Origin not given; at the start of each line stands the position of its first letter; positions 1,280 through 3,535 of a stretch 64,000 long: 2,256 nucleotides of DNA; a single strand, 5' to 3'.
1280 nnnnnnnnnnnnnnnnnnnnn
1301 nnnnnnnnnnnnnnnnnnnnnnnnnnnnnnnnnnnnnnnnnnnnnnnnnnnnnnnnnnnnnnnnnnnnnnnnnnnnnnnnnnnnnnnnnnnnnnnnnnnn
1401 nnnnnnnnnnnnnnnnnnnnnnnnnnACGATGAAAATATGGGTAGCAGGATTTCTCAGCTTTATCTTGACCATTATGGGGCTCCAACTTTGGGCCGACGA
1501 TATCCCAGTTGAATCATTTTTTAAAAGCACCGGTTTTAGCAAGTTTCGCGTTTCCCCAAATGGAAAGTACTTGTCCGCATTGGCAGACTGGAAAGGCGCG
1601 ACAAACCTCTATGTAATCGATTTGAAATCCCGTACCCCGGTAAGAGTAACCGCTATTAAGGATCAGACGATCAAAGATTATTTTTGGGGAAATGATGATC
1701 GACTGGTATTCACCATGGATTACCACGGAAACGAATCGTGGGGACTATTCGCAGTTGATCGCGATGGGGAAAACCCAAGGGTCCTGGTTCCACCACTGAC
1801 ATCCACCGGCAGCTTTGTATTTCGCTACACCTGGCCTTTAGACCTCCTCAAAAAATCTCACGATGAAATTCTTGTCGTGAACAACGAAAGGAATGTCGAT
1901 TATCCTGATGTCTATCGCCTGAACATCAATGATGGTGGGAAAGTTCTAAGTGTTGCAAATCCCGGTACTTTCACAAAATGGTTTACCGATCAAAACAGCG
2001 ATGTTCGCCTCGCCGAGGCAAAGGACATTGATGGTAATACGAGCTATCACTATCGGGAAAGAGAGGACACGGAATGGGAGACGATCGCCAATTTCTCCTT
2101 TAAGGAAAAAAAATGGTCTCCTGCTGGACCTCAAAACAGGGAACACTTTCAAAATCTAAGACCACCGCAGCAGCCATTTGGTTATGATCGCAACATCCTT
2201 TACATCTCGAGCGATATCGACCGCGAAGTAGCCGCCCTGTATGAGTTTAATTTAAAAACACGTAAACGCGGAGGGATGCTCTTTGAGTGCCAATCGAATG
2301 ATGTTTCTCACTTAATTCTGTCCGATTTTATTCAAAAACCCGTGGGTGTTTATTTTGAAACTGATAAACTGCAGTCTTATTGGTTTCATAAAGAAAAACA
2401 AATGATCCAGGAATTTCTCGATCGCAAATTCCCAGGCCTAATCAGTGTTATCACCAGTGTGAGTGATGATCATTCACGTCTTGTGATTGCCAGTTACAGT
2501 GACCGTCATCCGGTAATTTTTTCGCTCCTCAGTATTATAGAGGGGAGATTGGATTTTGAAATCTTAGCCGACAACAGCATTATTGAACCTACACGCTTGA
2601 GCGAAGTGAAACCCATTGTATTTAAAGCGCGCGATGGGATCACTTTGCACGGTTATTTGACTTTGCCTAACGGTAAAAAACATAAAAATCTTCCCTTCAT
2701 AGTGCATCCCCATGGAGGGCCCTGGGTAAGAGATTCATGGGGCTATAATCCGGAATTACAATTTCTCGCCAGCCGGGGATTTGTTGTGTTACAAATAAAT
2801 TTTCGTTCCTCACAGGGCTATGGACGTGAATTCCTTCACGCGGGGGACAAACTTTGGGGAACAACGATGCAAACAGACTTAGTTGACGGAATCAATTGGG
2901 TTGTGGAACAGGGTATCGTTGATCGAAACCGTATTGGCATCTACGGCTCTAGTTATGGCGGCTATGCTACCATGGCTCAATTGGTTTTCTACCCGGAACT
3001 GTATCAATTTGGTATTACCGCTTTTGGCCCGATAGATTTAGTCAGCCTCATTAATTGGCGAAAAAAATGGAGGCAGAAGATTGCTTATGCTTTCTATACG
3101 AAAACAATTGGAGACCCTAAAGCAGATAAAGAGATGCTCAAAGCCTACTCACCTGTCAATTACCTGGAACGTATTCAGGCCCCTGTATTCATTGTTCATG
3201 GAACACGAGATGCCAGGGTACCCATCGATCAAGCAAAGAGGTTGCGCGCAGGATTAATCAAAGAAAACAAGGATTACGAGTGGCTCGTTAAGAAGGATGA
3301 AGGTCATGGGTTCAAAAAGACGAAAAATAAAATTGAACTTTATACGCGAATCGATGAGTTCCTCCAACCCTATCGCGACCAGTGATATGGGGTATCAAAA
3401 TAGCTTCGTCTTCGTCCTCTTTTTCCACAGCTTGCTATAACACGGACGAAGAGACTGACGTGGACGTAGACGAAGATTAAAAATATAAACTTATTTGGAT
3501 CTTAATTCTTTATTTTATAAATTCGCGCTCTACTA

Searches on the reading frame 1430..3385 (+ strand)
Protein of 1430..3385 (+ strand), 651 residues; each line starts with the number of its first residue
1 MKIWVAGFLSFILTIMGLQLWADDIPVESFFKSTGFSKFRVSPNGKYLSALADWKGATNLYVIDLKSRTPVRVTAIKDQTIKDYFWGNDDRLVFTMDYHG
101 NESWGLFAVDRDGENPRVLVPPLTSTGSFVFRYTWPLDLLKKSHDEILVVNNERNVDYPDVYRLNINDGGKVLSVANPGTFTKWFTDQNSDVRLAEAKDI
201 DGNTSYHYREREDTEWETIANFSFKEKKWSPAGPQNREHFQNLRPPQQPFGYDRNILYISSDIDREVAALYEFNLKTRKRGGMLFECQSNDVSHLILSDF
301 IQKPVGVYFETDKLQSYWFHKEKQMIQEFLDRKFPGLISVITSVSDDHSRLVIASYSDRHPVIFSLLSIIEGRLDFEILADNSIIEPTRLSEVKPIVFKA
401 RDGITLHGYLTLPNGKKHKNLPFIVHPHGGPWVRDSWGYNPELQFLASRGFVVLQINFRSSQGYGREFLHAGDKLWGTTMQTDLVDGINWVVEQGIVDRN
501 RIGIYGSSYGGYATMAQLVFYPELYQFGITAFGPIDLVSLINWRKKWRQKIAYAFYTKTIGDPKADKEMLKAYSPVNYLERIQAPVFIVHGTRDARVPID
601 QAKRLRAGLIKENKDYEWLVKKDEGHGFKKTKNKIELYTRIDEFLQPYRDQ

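Call 85: find_encoding_contigs(protein=window:1430-3385:+, flank=10000, max_places=4)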
Protein window:1430-3385:+ (651 aa): 2 contigs read that carry it; 1 place shown.
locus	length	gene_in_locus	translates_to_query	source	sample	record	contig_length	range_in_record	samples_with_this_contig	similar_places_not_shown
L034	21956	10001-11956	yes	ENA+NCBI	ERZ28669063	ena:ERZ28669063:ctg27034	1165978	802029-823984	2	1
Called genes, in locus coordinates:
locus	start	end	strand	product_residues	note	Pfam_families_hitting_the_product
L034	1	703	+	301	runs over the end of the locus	PF01548:DEDD_Tnp_IS110, PF02371:Transposase_20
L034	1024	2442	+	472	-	PF00890:FAD_binding_2 (faint), PF01134:GIDA (faint), PF01262:AlaDh_PNT_C (faint), PF07992:Pyr_redox_2, PF12831:FAD_oxidored, PF13738:Pyr_redox_3, PF00070:Pyr_redox, PF02852:Pyr_redox_dim, +3 more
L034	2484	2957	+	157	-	-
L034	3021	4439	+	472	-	-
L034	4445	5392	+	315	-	PF00005:ABC_tran, PF13304:AAA_21 (weak)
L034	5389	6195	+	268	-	PF12679:ABC2_membrane_2, PF12698:ABC2_membrane_3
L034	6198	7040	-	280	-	PF04909:Amidohydro_2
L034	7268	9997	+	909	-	PF07715:Plug, PF00593:TonB_dep_Rec_b-barrel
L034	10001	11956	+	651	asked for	PF26549:Tricorn_N (faint), PF02129:Peptidase_S15, PF20434:BD-FAE, PF00326:Peptidase_S9, PF01738:DLH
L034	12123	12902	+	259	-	PF01261:AP_endonuc_2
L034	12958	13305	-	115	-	PF00436:SSB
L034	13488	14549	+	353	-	PF08450:SGL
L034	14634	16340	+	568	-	PF00474:SSF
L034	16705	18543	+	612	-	PF02129:Peptidase_S15, PF08530:PepX_C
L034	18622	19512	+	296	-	PF00701:DHDPS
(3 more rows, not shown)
